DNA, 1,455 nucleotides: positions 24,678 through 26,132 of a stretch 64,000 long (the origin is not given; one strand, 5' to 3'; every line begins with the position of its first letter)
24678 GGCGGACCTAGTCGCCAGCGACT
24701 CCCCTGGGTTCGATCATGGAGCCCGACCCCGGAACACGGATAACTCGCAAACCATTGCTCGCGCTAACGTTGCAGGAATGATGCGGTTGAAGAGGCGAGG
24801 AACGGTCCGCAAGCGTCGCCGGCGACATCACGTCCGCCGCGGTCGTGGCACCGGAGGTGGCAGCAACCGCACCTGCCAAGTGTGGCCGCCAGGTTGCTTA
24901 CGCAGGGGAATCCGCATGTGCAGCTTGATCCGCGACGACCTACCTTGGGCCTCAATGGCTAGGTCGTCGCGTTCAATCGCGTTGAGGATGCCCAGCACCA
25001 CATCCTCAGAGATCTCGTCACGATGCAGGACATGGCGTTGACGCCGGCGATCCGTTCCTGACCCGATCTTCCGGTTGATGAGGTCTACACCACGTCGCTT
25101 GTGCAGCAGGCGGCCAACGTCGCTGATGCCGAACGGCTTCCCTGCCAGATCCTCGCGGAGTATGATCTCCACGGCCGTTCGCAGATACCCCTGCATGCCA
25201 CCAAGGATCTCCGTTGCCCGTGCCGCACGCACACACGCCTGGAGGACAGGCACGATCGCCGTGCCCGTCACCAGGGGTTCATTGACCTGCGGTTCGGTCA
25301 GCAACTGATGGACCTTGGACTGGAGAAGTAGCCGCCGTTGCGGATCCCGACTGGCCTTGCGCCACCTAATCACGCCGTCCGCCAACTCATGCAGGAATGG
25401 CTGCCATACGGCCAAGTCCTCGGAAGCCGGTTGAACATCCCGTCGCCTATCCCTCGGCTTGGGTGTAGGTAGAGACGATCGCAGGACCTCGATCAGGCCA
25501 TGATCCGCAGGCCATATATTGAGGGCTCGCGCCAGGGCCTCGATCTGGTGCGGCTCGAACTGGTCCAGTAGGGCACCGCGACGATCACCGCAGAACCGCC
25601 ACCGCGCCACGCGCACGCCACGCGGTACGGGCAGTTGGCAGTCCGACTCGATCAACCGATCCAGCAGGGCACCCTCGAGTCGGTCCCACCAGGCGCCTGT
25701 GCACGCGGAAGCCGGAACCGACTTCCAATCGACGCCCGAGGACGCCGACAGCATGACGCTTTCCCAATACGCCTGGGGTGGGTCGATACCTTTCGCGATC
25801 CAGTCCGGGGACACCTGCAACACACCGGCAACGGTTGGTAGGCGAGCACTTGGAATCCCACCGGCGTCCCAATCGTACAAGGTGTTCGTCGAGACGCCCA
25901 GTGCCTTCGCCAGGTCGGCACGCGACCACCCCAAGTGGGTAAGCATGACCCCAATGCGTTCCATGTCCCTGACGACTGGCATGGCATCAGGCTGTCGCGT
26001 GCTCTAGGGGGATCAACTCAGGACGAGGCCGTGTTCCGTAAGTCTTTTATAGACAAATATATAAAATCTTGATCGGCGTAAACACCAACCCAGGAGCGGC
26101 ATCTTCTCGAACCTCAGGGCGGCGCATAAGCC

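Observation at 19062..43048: ~24-kb integrated element beside tRNA-Gly with a near-complete private replisome and no recognisable virion or conjugation genes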

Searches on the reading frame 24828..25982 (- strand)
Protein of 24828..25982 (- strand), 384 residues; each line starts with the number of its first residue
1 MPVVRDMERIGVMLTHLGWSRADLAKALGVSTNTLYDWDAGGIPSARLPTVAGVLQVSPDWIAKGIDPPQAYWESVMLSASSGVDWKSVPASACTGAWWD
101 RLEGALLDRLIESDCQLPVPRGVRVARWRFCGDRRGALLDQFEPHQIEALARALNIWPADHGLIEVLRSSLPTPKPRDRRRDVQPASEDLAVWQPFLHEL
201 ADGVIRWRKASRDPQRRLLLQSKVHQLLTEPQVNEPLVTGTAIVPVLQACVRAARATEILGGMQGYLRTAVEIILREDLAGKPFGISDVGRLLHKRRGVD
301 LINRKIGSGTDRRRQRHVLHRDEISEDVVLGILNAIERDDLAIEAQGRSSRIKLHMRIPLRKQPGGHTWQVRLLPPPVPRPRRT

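Call 10: search_protein_families(library=pfam, max_evalue=0.01, proteins=[window:24828-25982:-])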
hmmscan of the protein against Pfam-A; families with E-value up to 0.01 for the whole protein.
window:24828-25982:- (384 aa): 5 families
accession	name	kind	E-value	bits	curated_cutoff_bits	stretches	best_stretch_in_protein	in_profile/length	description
PF13384.12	HTH_23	-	2e-05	24.7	24.6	1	6-38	4-37/50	Homeodomain-like domain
PF01381.28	HTH_3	-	5.5e-05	23.6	23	1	16-62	7-55/55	Helix-turn-helix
PF13560.12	HTH_31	-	0.00022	21.9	27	0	17-53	13-49/64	Helix-turn-helix domain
PF13443.12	HTH_26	-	0.0014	19.3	22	0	10-56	2-51/63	Cro/C1-type HTH DNA-binding domain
PF14549.12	P22_Cro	-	0.0068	16.6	30.2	0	15-47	7-37/60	DNA-binding transcriptional regulator Cro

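Call 14: search_protein_families(library=ncbifam, max_evalue=0.01, proteins=[window:24828-25982:-])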
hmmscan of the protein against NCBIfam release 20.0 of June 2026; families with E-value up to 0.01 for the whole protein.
window:24828-25982:- (384 aa): 3 families
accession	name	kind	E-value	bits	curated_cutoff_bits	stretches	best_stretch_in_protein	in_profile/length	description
NF046037.1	carphisopro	domain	0.00019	21.5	38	1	17-52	8-43/54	carph-isopro domain-containing protein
NF007257.0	PRK09706.1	subfamily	0.00069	19.4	101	1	9-65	9-67/135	transcriptional repressor DicA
TIGR03070.1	couple_hipB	subfamily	0.0081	16.1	71.65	0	16-57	13-53/58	type II toxin-antitoxin system Y4mF family antitoxin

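Call 49: search_protein_families(library=phrogs, max_evalue=0.01, proteins=[window:24828-25982:-])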
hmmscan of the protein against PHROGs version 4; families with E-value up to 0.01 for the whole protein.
window:24828-25982:- (384 aa): 10 families
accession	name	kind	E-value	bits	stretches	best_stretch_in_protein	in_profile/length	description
phrog_8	-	transcription regulation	5.5e-08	33.6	1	8-71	164-224/346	transcriptional regulator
phrog_2328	-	transcription regulation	1.5e-07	32.3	1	8-70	18-82/128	transcriptional repressor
phrog_4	-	transcription regulation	1.5e-05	25.2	1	8-71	139-200/400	transcriptional repressor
phrog_409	-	transcription regulation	5.6e-05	24.7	1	14-47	21-53/127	transcriptional regulator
phrog_4779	-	transcription regulation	0.0007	21.1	1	10-48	7-45/98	transcriptional regulator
phrog_2104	-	unknown function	0.0022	19.2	1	8-41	42-75/103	-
phrog_3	-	transcription regulation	0.0045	17.8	1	6-79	89-170/430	transcriptional repressor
phrog_3037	-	transcription regulation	0.006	17.4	1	13-68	25-80/189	transcriptional repressor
phrog_2967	-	transcription regulation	0.0066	17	0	9-69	14-76/225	transcriptional regulator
phrog_17493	-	unknown function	0.009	17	0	6-45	39-79/139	-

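Call 69: search_protein_families(library=padloc, max_evalue=0.001, proteins=[window:24828-25982:-])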
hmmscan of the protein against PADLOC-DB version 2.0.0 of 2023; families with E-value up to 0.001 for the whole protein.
window:24828-25982:- (384 aa): 1 family
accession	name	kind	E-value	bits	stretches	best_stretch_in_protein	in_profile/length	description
PDLC04133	mad1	-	0.00032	18.9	1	20-47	7-35/60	mads_1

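Call 103: search_solved_structures(query=window:24828-25982:-, max_evalue=1)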
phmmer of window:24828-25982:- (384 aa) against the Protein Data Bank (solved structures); distinct sequences matched with E-value up to 1: 4.
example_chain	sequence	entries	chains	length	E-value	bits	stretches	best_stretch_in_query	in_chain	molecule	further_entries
2r63_A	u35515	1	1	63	0.054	15.9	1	9-65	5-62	REPRESSOR PROTEIN FROM BACTERIOPHAGE 434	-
1per_L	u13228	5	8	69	0.081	15.3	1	14-66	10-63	PROTEIN (434 REPRESSOR) | 434 REPRESSOR | REPRESSOR PROTEIN CI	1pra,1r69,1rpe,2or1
1sq8_A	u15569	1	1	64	0.092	15.1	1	8-65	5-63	dh434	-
1r63_A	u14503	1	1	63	0.14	14.6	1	14-65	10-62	REPRESSOR PROTEIN FROM BACTERIOPHAGE 434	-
